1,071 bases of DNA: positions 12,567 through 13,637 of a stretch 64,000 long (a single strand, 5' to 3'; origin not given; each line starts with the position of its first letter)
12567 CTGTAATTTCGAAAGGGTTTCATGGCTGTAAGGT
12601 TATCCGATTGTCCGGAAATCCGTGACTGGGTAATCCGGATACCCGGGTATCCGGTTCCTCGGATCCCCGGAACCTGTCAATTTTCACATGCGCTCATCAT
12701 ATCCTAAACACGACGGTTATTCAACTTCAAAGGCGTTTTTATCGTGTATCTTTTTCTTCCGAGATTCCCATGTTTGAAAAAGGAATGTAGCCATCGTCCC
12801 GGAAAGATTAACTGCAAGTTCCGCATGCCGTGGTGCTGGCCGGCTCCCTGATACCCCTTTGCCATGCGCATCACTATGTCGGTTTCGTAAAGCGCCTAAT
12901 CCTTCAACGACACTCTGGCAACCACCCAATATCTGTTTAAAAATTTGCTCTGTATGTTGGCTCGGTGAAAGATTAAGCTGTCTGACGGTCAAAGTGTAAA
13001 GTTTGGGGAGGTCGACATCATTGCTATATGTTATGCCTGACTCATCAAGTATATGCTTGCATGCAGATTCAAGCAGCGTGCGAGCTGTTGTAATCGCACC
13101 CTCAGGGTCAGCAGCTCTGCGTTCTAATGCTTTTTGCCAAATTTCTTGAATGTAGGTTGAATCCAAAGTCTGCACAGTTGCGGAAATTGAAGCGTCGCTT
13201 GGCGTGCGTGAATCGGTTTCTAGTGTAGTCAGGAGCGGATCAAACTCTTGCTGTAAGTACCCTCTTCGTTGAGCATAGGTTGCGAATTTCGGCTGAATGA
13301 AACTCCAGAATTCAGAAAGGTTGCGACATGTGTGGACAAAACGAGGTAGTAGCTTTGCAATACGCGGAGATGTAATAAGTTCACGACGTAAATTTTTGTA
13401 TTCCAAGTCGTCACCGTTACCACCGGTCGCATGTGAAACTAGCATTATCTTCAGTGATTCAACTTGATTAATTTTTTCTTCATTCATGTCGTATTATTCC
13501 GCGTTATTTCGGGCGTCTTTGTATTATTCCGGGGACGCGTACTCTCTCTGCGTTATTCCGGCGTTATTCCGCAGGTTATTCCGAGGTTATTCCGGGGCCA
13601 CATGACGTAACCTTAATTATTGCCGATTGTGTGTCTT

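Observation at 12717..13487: Stand-alone HEPN (Abi_C-type) protein with an uncharacterised N-terminal domain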

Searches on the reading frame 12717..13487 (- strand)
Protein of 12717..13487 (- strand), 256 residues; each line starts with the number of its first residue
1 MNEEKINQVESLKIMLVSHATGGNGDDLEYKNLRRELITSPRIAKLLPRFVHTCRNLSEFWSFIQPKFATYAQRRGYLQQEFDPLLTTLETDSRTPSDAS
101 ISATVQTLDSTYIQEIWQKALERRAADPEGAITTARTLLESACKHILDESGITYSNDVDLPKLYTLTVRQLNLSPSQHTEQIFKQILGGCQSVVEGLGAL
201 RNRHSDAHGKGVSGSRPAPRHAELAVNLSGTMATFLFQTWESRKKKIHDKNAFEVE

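Call 4: search_protein_families(library=pfam, proteins=[window:12717-13487:-], max_evalue=1)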
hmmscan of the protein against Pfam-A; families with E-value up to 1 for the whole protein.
window:12717-13487:- (256 aa): 2 families
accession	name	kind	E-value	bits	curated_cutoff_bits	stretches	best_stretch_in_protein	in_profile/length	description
PF14355.11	Abi_C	-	7.1e-24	84.2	24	1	161-237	1-82/83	Abortive infection C-terminus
PF09452.15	Mvb12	-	0.051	14.5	25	1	157-200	11-56/90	ESCRT-I subunit Mvb12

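Call 5: search_protein_families(library=padloc, proteins=[window:12717-13487:-], max_evalue=1)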
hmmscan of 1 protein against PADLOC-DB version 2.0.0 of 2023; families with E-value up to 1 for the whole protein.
window:12717-13487:- (256 aa): 1 family
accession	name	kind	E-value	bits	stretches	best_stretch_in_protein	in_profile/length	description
PDLC02347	AbiJ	-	3.6e-23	80.7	1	98-239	135-276/281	AbiJ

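Call 6: search_protein_families(library=ncbifam, proteins=[window:12717-13487:-], max_evalue=1)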
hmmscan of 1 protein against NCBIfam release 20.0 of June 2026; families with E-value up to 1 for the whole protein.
window:12717-13487:- (256 aa): 0 families

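Call 8: find_homologous_proteins(query=window:12717-13487:-)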
Query window:12717-13487:- (256 aa): 5030 proteins with E <= 0.001 among 5851 candidates; the best 120 are listed.
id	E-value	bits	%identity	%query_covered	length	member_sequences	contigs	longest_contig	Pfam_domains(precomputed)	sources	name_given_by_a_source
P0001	1.0e-157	541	100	95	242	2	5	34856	PF14355.13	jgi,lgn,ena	-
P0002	1.1e-131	456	81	95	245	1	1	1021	PF14355.13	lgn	-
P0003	1.2e-128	446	81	96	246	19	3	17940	PF14355.13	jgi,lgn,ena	-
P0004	5.5e-125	434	76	96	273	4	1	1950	PF14355.13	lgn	-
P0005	8.3e-125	433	76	96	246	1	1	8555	PF14355.13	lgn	-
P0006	1.4e-124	433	78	96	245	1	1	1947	PF14355.13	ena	-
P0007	1.5e-124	432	77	96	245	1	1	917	PF14355.13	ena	-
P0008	1.6e-124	432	78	96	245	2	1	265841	PF14355.13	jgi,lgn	jgi:hypothetical protein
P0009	1.9e-124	432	78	96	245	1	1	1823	PF14355.13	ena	-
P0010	2.8e-124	432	78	96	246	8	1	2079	PF14355.13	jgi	jgi:Abortive infection C-terminus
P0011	3.0e-124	431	76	96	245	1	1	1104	PF14355.13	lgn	-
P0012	5.7e-124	431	79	96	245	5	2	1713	PF14355.13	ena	-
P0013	7.6e-124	430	78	96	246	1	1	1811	PF14355.13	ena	-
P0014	1.1e-123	430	76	96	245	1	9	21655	PF14355.13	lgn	-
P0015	1.9e-123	429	77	96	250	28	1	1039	PF14355.13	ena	-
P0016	2.5e-123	428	76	96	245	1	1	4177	PF14355.13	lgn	-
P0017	9.1e-123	427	76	96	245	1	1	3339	PF14355.13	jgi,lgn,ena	-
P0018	1.5e-122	426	77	96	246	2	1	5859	PF14355.13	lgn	-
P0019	2.2e-122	425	75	96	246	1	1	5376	PF14355.13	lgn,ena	-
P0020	2.4e-122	425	78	96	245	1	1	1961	PF14355.13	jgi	-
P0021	2.6e-122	425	77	95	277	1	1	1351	PF14355.13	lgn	-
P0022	2.8e-122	425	76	96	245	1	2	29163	PF14355.13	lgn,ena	-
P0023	3.7e-122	425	76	96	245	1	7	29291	PF14355.13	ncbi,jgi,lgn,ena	jgi:hypothetical protein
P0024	3.8e-122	425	76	96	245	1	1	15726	PF14355.13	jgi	jgi:hypothetical protein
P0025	7.1e-122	424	75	96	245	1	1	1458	PF14355.13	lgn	-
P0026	1.0e-121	423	76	96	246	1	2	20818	PF14355.13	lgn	-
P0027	2.0e-121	422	76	96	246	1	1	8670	PF14355.13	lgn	-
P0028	3.7e-121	421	78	94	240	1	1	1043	PF14355.13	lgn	-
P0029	4.6e-121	421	76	96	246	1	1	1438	PF14355.13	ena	-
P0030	4.7e-121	421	76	96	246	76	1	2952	PF14355.13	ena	-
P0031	6.1e-121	421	77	96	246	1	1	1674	PF14355.13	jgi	jgi:hypothetical protein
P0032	6.9e-121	420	75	96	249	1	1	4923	PF14355.13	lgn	-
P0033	7.7e-121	420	76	96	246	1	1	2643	PF14355.13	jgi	jgi:hypothetical protein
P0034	8.7e-121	420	78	90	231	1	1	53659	PF14355.13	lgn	-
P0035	9.8e-121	420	75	96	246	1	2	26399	PF14355.13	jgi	jgi:hypothetical protein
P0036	9.9e-121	420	76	96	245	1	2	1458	PF14355.13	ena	-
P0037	1.2e-120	420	76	96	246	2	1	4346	PF14355.13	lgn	-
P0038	1.2e-120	420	76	96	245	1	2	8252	PF14355.13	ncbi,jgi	jgi:hypothetical protein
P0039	1.2e-120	420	76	96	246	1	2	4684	PF14355.13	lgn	-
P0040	1.4e-120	419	76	96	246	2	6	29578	PF14355.13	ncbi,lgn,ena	-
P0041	2.3e-120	419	76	96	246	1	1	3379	PF14355.13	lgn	-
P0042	2.8e-120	418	76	96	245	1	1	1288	PF14355.13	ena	-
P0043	3.1e-120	418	76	96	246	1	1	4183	PF14355.13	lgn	-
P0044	3.4e-120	418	80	90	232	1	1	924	PF14355.13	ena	-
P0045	3.6e-120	418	75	98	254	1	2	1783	PF14355.13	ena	-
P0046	4.8e-120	418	73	96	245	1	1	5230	PF14355.13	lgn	-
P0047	7.6e-120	417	73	96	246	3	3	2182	PF14355.13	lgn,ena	-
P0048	8.0e-120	417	74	96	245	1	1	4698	PF14355.13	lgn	-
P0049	8.0e-120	417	76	96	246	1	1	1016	PF14355.13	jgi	-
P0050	1.2e-119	416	75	96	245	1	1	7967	PF14355.13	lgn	-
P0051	1.4e-119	416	76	95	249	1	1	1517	PF14355.13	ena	-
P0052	1.5e-119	416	75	96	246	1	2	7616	PF14355.13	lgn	-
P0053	3.1e-119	415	75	96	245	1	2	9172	PF14355.13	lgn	-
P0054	3.3e-119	415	74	96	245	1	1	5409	PF14355.13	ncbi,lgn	-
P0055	4.5e-119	415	74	96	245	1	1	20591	PF14355.13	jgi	jgi:hypothetical protein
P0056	5.2e-119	414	75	96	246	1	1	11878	PF14355.13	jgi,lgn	jgi:uncharacterized protein YfkK (UPF0435 family)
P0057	5.2e-119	414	75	96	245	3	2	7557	PF14355.13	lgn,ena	-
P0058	1.0e-118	413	75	96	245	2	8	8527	PF14355.13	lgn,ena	-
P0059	1.3e-118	413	74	96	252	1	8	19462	PF14355.13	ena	-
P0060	1.5e-118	413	74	96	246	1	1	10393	PF14355.13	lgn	-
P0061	2.3e-118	412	73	95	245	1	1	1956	PF14355.13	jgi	jgi:Abortive infection C-terminus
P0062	2.5e-118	412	74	96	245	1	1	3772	PF14355.13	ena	-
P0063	4.1e-118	411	74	96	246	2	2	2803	PF14355.13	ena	-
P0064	5.1e-118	411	75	96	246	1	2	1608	PF14355.13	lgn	-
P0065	5.3e-118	411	75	96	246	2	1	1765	PF14355.13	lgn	-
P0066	5.8e-118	411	73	96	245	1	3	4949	PF14355.13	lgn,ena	-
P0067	7.6e-118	411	75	96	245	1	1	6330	PF14355.13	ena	-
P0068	1.0e-117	410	73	96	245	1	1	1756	PF14355.13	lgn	-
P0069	1.0e-117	410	75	96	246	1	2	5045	PF14355.13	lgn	-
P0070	1.4e-117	410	73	96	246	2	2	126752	PF14355.13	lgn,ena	-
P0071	2.4e-117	409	74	96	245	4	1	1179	PF14355.13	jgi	jgi:hypothetical protein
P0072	2.5e-117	409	74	96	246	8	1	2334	PF14355.13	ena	-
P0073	3.0e-117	409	73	96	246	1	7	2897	PF14355.13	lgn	-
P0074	5.0e-117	408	77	90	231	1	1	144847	PF14355.13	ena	-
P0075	5.7e-117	408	72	96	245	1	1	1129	PF14355.13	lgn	-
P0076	5.8e-117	408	73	96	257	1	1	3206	PF14355.13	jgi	jgi:uncharacterized protein YfkK (UPF0435 family)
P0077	6.3e-117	408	73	96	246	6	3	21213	PF14355.13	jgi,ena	-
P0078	7.9e-117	407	77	90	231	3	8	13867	PF14355.13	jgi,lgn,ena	jgi:hypothetical protein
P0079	9.2e-117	407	73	96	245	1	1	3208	PF14355.13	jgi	jgi:hypothetical protein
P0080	1.0e-116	407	73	95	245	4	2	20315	PF14355.13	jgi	jgi:hypothetical protein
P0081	1.1e-116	407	74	96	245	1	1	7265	PF14355.13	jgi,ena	-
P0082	1.3e-116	407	74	96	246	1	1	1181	PF14355.13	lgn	-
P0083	1.6e-116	406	75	95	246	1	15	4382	PF14355.13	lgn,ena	-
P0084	1.8e-116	406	73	96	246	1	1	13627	PF14355.13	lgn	-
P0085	2.0e-116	406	73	96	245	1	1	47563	PF14355.13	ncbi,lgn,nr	ncbi:MAG: abortive infection family protein [Rhodocyclaceae bacterium]|nr:abortive infection family 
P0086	3.6e-116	405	73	96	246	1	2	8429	PF14355.13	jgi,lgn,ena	jgi:hypothetical protein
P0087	3.6e-116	405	74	95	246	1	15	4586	PF14355.13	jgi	-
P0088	3.6e-116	405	73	96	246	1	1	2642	PF14355.13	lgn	-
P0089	3.9e-116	405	71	96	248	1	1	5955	PF14355.13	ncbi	-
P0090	4.9e-116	405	72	96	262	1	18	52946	PF14355.13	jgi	jgi:hypothetical protein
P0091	5.0e-116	405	73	96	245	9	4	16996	PF14355.13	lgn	-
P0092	7.8e-116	404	74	96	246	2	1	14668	PF14355.13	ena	-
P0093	2.2e-115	402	72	96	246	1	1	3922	PF14355.13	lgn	-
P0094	2.4e-115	402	71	96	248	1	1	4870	PF14355.13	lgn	-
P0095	2.4e-115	402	72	96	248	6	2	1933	PF14355.13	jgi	jgi:hypothetical protein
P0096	2.6e-115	402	73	96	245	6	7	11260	PF14355.13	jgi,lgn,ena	jgi:hypothetical protein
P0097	2.8e-115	402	73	96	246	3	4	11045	PF14355.13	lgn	-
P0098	3.1e-115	402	72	96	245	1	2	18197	PF14355.13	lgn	-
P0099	3.8e-115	402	71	96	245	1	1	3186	PF14355.13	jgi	jgi:hypothetical protein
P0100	6.1e-115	401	72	96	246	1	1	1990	PF14355.13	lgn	-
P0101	6.8e-115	401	71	96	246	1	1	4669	PF14355.13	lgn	-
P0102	8.0e-115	401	73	96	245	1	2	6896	PF14355.13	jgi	jgi:hypothetical protein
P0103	9.8e-115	400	72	96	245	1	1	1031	PF14355.13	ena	-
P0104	1.4e-114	400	71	96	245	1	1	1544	PF14355.13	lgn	-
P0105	1.9e-114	399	76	90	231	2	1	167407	PF14355.13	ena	-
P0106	2.3e-114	399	72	96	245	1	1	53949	PF14355.13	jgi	jgi:hypothetical protein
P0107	2.6e-114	399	72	96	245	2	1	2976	PF14355.13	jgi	jgi:hypothetical protein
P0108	3.1e-114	399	72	95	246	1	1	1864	PF14355.13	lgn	-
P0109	3.8e-114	398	73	94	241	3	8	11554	PF14355.13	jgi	jgi:hypothetical protein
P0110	5.2e-114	398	72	96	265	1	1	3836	PF14355.13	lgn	-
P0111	7.0e-114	398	73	96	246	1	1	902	PF14355.13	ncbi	-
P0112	8.4e-114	397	72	96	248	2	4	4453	PF14355.13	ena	-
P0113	8.6e-114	397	72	96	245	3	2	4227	PF14355.13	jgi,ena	jgi:hypothetical protein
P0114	9.6e-114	397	71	96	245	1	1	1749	PF14355.13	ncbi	-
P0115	1.2e-113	397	70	96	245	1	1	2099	PF14355.13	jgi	-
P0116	1.2e-113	397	71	96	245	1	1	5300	PF14355.13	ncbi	ncbi:MAG: abortive infection family protein [Pelodictyon phaeoclathratiforme]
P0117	1.7e-113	396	71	96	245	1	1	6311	PF14355.13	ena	-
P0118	2.0e-113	396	72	95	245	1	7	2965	PF14355.13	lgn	-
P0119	2.2e-113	396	71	96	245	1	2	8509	PF14355.13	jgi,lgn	jgi:hypothetical protein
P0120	2.3e-113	396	71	96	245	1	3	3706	PF14355.13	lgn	-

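Call 9: search_solved_structures(query=window:12717-13487:-, max_evalue=10, show_alignments=2)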
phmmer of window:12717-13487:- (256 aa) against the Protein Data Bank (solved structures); distinct sequences matched with E-value up to 10: 2.
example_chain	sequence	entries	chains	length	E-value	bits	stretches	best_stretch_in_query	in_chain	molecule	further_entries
4d6k_A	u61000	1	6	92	0.5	13.3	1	97-158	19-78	DEOXYNUCLEOTIDYLTRANSFERASE TERMINAL-INTERACTING PROTEIN 1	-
8eoz_B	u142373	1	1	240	1.2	12.1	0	16-53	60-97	C3HR3_4r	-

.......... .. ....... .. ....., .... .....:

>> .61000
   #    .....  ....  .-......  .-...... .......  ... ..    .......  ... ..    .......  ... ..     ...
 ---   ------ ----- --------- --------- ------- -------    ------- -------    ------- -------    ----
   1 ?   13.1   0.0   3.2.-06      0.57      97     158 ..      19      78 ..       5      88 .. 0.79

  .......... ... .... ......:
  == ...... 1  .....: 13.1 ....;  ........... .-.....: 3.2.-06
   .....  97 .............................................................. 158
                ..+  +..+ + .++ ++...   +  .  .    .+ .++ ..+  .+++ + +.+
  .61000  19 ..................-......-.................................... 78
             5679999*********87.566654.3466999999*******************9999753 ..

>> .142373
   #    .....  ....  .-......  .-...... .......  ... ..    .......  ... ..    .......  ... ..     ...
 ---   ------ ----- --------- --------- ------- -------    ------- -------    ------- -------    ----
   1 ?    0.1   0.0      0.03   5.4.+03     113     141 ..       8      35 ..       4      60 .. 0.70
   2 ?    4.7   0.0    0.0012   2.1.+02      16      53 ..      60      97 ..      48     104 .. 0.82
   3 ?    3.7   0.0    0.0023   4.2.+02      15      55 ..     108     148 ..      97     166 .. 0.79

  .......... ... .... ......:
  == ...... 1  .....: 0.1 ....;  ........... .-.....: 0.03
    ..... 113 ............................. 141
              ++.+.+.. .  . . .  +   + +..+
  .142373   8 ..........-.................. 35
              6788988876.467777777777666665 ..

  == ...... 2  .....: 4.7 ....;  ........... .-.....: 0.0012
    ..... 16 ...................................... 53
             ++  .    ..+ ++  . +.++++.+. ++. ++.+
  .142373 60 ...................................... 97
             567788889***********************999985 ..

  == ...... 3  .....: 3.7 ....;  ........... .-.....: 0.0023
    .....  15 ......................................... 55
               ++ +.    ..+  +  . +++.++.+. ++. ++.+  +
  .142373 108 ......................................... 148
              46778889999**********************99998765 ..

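Call 11: search_protein_families(library=phrogs, proteins=[window:12717-13487:-], max_evalue=1)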
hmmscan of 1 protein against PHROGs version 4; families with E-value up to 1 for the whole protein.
window:12717-13487:- (256 aa): 1 family
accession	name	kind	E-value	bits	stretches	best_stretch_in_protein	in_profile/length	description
phrog_23253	-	unknown function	1.2e-72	245.6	1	8-244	13-250/253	-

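Call 14: find_encoding_contigs(protein=P0001, flank=10000, max_places=6)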
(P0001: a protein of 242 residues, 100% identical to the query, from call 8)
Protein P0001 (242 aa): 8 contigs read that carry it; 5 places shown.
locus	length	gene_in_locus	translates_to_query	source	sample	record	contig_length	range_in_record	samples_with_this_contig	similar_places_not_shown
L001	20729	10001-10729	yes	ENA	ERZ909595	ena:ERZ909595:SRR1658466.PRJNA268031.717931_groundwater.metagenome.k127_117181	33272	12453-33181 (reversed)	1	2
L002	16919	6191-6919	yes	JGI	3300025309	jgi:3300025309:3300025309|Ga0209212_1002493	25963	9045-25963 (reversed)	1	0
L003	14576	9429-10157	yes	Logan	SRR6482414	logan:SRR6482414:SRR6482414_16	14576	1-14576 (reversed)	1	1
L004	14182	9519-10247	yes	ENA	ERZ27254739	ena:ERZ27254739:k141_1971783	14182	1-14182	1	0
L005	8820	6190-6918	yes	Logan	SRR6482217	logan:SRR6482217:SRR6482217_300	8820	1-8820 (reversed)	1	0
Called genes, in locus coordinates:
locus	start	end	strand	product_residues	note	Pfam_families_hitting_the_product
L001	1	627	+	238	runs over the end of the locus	?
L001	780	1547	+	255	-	PF00483:NTP_transferase, PF12804:NTP_transf_3 (weak)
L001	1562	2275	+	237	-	PF00535:Glycos_transf_2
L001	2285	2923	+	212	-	-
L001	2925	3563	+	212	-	PF00702:Hydrolase, PF13419:HAD_2, PF13242:Hydrolase_like (weak)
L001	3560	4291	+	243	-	PF12804:NTP_transf_3 (weak), PF00483:NTP_transferase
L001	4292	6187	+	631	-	-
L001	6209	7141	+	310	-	-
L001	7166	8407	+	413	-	PF00375:SDF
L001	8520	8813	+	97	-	PF22600:MTPAP-like_central (weak), PF01909:NTP_transf_2, PF18765:Polbeta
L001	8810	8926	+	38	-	-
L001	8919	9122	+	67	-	-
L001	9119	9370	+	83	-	PF05016:ParE_toxin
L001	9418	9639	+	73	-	PF05015:HigB-like_toxin (weak)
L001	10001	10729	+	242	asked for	PF14355:Abi_C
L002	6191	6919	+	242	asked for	PF14355:Abi_C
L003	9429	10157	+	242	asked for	PF14355:Abi_C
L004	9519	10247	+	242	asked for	PF14355:Abi_C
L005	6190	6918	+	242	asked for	PF14355:Abi_C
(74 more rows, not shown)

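Call 15: find_encoding_contigs(protein=P0008, flank=6000, max_places=3)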
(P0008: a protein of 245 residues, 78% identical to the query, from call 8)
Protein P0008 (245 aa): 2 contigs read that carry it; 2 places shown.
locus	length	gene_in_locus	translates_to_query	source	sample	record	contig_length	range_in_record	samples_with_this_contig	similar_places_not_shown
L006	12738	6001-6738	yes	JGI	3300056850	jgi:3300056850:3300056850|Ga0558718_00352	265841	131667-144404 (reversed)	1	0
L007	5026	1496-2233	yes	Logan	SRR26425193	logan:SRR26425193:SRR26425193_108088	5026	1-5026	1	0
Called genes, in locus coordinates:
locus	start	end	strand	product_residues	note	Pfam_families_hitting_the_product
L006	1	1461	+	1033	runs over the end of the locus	PF02463:SMC_N (faint), PF13304:AAA_21 (faint)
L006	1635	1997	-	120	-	PF21781:DUF6876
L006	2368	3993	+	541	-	PF12161:HsdM_N, PF02384:N6_Mtase, PF05175:MTS (faint)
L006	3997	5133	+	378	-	PF01420:Methylase_S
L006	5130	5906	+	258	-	PF08980:DUF1883, PF01582:TIR, PF13676:TIR_2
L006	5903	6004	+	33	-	-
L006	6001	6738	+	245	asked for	PF14355:Abi_C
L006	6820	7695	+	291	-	PF18144:SMODS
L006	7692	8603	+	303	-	PF18159:S_4TM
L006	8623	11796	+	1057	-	PF04313:HSDR_N, PF04851:ResIII, PF18766:SWI2_SNF2, PF22679:T1R_D3-like, PF11867:T1RH-like_C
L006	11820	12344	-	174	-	PF09851:SHOCT (weak)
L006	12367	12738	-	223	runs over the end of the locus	-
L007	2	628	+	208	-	?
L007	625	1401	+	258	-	PF08980:DUF1883, PF01582:TIR, PF13676:TIR_2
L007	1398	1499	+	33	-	-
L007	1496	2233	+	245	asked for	PF14355:Abi_C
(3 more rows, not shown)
